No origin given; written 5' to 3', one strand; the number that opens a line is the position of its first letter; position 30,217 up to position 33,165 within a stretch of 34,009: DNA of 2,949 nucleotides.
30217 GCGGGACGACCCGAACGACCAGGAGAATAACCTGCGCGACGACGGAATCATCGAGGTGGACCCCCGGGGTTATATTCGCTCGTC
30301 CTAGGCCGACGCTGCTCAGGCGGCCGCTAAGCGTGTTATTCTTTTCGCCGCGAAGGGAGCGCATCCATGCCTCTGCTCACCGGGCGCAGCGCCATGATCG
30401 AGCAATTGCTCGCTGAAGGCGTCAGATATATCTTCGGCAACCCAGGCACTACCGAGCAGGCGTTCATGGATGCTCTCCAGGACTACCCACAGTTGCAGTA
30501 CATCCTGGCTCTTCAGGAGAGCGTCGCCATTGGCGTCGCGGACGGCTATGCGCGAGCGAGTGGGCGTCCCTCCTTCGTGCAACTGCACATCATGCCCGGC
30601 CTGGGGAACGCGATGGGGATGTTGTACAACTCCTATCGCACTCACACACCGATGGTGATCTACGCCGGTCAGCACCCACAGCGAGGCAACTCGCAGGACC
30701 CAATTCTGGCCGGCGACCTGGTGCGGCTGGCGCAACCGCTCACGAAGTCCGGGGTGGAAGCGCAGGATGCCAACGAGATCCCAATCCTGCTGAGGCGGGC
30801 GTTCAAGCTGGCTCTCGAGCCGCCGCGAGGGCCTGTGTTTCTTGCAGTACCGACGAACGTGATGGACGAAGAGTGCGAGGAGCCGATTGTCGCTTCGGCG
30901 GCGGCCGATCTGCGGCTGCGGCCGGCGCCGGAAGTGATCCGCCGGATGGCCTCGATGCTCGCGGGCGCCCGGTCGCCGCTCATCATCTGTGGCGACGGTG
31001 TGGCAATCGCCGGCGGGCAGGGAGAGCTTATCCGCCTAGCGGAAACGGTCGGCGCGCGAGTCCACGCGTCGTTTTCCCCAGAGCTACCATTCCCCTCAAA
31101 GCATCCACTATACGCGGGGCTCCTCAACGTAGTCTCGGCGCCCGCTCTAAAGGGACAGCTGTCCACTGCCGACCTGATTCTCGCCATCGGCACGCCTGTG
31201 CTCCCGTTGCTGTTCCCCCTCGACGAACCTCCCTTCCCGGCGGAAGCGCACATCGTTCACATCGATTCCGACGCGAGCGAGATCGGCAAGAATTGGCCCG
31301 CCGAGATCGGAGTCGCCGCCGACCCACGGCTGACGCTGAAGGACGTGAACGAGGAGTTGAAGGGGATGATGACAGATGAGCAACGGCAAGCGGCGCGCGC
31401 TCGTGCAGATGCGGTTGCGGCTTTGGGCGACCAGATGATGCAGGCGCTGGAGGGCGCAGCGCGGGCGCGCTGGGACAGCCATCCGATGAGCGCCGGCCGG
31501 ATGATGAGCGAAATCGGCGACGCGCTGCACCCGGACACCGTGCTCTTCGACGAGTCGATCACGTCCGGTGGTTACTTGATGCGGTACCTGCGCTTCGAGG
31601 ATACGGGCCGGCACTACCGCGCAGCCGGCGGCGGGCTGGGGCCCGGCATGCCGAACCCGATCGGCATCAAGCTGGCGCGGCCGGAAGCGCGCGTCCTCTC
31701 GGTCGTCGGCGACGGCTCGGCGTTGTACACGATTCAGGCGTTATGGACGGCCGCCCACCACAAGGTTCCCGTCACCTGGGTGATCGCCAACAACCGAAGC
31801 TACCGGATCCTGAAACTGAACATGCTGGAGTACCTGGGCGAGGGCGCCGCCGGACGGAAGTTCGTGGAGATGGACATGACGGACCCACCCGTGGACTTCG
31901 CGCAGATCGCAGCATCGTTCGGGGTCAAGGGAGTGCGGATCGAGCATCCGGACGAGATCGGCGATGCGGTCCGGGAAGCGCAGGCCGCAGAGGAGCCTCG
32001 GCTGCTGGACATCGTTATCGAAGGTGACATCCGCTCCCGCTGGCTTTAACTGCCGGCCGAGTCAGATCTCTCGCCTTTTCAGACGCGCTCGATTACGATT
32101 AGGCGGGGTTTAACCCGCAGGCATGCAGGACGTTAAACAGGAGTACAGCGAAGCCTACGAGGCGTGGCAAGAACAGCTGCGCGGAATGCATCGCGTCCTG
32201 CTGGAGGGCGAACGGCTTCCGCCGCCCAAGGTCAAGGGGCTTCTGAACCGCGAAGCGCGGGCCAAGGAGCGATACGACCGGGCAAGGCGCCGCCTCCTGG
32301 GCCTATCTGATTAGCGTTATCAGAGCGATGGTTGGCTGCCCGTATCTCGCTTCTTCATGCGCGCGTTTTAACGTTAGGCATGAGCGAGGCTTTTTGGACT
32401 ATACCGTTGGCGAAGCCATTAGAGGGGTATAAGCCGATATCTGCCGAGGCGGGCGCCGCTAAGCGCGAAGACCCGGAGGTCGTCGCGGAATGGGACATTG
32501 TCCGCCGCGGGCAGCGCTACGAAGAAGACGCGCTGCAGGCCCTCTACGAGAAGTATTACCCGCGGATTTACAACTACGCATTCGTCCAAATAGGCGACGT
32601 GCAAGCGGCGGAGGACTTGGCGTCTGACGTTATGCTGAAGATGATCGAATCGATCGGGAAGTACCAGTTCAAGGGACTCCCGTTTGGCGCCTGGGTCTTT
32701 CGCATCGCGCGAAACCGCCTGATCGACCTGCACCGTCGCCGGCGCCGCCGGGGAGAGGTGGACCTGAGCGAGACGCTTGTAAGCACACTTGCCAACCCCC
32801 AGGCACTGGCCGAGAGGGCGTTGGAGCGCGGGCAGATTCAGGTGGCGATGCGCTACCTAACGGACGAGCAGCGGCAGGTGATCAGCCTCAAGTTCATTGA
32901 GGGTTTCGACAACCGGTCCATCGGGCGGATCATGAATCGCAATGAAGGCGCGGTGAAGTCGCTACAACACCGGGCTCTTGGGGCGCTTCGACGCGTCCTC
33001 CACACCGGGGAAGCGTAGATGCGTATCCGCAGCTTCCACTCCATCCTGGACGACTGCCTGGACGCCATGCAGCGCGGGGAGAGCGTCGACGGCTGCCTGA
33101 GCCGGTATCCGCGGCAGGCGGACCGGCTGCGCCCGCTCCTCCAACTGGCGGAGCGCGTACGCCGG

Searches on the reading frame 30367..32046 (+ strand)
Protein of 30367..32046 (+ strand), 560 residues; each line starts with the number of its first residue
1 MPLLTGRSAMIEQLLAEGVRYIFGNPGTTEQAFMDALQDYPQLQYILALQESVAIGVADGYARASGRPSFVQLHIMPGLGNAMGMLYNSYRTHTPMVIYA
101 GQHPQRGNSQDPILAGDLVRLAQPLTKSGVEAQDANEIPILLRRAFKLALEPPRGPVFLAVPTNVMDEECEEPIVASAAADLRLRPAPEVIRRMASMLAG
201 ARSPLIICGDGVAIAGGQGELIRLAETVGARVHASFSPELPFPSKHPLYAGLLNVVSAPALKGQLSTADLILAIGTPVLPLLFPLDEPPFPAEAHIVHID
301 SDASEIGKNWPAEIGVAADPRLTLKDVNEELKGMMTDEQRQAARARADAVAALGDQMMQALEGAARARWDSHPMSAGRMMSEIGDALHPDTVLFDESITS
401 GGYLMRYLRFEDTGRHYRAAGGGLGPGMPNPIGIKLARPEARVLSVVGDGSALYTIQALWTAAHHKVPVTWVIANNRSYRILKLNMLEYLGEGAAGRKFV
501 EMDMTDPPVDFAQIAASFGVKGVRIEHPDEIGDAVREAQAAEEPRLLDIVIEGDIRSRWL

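Call 27: find_encoding_contigs(protein=window:30367-32046:+, flank=10000, max_places=10)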
Protein window:30367-32046:+ (560 aa): 1 contig read that carries it; 1 place shown.
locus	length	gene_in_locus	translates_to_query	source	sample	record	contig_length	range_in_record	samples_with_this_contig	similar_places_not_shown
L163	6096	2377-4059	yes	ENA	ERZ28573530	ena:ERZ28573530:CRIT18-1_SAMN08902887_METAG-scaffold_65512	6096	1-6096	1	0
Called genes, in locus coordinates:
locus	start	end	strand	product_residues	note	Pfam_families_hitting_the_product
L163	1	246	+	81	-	?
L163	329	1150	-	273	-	PF00561:Abhydrolase_1 (weak), PF07819:PGAP1 (weak)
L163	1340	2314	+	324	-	-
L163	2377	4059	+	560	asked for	PF02776:TPP_enzyme_N, PF00205:TPP_enzyme_M, PF02775:TPP_enzyme_C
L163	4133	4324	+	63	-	-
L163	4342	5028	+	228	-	PF04542:Sigma70_r2, PF08281:Sigma70_r4_2, PF04545:Sigma70_r4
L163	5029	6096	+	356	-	?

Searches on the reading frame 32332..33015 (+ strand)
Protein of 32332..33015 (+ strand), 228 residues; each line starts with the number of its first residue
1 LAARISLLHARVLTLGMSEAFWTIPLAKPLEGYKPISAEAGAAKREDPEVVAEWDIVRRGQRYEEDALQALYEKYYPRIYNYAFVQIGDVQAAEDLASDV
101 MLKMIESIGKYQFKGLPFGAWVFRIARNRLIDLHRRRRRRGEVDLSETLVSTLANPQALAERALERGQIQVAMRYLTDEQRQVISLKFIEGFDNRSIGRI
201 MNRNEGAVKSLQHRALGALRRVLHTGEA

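Call 50: search_protein_families(library=pfam, proteins=[window:32332-33015:+], max_evalue=0.001)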
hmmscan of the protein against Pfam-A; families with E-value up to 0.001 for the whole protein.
window:32332-33015:+ (228 aa): 3 families
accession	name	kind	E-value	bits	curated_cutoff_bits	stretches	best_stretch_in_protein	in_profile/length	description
PF04542.20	Sigma70_r2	-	2.6e-17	62.8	24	1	71-140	1-71/71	Sigma-70 region 2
PF08281.18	Sigma70_r4_2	-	3.7e-10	39.7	25.7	1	167-219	2-54/54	Sigma-70, region 4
PF04545.22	Sigma70_r4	-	1.4e-09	37.7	24.1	1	172-220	1-49/50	Sigma-70, region 4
